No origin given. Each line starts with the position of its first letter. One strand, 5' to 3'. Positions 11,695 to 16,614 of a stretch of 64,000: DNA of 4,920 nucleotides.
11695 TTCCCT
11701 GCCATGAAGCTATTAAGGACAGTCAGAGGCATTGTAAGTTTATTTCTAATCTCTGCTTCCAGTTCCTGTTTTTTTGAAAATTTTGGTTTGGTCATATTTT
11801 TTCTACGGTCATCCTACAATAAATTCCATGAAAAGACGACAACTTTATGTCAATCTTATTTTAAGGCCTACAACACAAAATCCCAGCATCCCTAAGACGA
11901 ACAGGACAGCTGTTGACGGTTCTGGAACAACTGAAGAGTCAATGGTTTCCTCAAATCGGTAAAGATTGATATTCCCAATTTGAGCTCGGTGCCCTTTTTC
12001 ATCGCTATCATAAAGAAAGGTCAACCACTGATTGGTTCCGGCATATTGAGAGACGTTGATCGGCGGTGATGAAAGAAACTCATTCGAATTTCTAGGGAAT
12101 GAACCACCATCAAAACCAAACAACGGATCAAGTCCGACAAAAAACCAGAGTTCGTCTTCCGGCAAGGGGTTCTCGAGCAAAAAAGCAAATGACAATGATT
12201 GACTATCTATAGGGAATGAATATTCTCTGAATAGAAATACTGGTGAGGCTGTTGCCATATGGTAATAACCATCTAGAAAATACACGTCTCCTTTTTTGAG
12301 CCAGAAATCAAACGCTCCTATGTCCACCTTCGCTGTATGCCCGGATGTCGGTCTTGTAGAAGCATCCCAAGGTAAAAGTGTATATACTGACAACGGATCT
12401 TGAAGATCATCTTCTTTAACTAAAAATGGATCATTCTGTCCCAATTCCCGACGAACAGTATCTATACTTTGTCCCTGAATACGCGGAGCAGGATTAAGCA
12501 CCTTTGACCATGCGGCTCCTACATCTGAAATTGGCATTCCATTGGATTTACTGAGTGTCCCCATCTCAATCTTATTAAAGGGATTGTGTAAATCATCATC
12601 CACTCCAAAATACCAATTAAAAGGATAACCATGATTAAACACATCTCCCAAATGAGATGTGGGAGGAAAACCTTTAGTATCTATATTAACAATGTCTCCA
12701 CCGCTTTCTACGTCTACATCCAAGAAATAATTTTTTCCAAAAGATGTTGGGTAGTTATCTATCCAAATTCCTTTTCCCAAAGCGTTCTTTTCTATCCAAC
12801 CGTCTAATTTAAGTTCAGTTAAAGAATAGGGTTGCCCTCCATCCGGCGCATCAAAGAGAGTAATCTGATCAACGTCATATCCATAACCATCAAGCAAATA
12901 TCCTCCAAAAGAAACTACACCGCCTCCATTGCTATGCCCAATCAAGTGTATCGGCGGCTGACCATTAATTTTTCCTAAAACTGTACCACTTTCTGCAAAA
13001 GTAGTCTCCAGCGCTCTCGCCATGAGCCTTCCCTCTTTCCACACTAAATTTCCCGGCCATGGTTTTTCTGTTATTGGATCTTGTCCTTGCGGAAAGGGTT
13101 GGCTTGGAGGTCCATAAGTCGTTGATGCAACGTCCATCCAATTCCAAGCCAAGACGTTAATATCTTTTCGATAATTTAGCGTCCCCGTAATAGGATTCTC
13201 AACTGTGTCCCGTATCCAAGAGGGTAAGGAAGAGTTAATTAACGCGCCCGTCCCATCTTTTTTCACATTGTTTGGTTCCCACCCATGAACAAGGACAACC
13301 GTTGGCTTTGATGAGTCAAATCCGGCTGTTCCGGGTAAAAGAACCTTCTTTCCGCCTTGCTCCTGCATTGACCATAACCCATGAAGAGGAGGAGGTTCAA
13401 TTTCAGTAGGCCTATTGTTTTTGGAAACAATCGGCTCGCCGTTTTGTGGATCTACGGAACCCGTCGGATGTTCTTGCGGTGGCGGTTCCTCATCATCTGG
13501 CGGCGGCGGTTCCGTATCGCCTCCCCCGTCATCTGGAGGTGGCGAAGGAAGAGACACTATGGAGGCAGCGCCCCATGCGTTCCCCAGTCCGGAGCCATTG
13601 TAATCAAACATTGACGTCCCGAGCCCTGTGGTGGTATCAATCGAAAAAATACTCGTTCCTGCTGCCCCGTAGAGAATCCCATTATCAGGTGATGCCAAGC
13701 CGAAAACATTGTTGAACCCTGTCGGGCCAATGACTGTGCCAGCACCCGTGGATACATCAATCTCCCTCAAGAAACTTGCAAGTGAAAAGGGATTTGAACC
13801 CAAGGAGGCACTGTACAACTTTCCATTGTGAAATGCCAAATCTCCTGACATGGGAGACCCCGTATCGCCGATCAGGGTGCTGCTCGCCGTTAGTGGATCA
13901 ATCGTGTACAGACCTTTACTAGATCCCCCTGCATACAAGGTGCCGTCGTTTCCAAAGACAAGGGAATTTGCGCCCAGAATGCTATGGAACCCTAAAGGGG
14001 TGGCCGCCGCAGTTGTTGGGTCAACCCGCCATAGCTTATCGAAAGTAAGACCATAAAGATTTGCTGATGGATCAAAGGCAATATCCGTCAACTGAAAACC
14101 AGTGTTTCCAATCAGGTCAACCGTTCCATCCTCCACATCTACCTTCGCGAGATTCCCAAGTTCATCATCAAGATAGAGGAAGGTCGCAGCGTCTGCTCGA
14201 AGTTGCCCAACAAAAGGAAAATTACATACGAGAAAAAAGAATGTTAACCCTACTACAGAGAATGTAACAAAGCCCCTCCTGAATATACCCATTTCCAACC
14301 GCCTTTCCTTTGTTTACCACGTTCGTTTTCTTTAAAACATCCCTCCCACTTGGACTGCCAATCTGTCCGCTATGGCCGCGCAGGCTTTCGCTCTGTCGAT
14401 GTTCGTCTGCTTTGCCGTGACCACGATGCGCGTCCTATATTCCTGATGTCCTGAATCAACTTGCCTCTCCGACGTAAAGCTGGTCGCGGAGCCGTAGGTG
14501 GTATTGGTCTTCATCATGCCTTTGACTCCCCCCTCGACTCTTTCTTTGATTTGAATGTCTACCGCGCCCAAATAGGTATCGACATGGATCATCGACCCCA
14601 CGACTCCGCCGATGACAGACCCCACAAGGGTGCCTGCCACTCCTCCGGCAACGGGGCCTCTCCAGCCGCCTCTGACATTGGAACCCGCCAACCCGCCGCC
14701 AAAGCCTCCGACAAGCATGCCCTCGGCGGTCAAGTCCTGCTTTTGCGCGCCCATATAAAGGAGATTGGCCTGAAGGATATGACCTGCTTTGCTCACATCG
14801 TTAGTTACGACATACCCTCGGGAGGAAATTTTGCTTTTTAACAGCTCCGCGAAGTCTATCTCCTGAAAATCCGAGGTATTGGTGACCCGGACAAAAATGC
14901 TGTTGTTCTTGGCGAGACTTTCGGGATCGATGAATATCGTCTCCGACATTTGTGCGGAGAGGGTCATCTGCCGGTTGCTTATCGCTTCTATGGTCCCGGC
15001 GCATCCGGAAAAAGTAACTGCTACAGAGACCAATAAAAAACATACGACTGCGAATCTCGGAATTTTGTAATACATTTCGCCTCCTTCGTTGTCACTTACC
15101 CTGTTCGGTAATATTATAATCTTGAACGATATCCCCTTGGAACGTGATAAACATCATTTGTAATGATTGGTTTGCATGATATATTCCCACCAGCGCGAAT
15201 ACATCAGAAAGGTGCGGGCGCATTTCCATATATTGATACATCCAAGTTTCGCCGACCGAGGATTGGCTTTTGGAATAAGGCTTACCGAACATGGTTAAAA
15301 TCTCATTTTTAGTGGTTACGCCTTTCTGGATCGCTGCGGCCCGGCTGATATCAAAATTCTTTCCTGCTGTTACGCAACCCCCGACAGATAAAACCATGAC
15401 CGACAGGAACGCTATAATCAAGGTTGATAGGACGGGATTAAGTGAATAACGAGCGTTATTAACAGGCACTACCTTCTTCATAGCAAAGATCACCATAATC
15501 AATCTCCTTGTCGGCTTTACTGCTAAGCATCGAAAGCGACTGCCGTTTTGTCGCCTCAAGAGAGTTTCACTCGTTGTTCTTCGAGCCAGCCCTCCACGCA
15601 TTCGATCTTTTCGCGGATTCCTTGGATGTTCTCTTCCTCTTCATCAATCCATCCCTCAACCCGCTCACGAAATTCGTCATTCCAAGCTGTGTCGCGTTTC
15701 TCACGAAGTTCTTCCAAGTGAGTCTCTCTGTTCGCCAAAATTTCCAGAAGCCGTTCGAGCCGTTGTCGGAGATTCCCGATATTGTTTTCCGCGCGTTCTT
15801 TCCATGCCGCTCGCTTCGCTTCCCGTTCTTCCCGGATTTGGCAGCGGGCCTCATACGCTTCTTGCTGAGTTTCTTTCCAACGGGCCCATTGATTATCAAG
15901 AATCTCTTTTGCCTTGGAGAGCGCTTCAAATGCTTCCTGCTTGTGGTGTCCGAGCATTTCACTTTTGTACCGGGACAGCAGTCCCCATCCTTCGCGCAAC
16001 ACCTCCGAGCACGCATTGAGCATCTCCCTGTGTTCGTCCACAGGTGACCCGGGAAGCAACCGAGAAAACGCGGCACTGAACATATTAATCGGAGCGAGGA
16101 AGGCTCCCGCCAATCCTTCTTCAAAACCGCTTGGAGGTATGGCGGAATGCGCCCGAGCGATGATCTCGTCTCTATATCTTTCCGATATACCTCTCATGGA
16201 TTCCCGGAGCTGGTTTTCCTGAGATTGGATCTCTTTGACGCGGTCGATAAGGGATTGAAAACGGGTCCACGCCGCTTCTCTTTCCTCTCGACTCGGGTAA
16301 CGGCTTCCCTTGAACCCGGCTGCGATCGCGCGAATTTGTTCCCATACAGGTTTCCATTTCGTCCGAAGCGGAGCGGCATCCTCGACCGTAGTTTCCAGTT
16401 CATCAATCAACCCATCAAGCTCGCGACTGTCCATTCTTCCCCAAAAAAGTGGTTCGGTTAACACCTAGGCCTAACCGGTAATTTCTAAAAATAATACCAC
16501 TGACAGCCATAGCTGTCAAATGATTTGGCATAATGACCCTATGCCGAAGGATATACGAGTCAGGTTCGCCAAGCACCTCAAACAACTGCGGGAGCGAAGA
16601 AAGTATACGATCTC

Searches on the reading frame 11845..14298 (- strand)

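Call 5: search_protein_families(library=pfam, proteins=[window:11845-14298:-], max_evalue=0.01)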
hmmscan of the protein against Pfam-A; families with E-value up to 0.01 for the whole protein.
window:11845-14298:- (817 aa): 4 families
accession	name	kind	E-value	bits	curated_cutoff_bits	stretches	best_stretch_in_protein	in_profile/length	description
PF14339.12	DUF4394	-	6.5e-05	22.8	29.6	0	117-153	36-72/230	Domain of unknown function (DUF4394)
PF14517.12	Tachylectin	-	0.0013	19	29.8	0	62-141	74-163/230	Tachylectin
PF07589.16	PEP-CTERM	-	0.002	18.6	20.7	1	791-808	2-20/24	PEP-CTERM motif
PF00151.25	Lipase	-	0.0069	16.2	27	0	325-395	64-117/336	Lipase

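Call 6: search_protein_families(library=padloc, proteins=[window:11845-14298:-], max_evalue=0.01)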
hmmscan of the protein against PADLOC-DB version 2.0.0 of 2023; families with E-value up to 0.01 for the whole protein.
window:11845-14298:- (817 aa): 0 families

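Call 8: search_protein_families(library=ncbifam, proteins=[window:11845-14298:-], max_evalue=0.01)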
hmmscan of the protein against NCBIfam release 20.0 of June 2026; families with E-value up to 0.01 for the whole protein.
window:11845-14298:- (817 aa): 1 family
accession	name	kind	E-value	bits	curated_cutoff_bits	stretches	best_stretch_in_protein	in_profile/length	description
TIGR02595.1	PEP_CTERM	domain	0.0063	17.3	16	0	791-809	1-18/24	PEP-CTERM sorting domain-containing protein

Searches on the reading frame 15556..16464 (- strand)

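Call 5: search_protein_families(library=pfam, proteins=[window:15556-16464:-], max_evalue=0.01)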
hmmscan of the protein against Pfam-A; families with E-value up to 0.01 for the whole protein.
window:15556-16464:- (302 aa): 0 families

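Call 6: search_protein_families(library=padloc, proteins=[window:15556-16464:-], max_evalue=0.01)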
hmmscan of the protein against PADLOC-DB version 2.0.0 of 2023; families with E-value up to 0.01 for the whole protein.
window:15556-16464:- (302 aa): 3 families
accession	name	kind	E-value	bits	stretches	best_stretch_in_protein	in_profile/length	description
PDLC00648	ZorA3|ZorA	-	0.00057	16.7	1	16-271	317-487/692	MotA/ExbB/TolQ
PDLC03859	LmuB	-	0.0022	15.3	1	41-274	249-473/611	-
PDLC02956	RT_XIII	-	0.0056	13.7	1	71-252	16-107/469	-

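Call 8: search_protein_families(library=ncbifam, proteins=[window:15556-16464:-], max_evalue=0.01)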
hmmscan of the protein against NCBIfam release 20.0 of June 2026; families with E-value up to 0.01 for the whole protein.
window:15556-16464:- (302 aa): 2 families
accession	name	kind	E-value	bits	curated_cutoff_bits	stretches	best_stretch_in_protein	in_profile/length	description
NF058533.1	antiphage_ProA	equivalog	0.00061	17.3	1500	1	34-298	968-1152/1903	anti-phage protein ProA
NF045780.1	TrlF_fam_ATP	equivalog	0.0057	15.4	350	0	175-277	590-690/944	TrlF family AAA-like ATPase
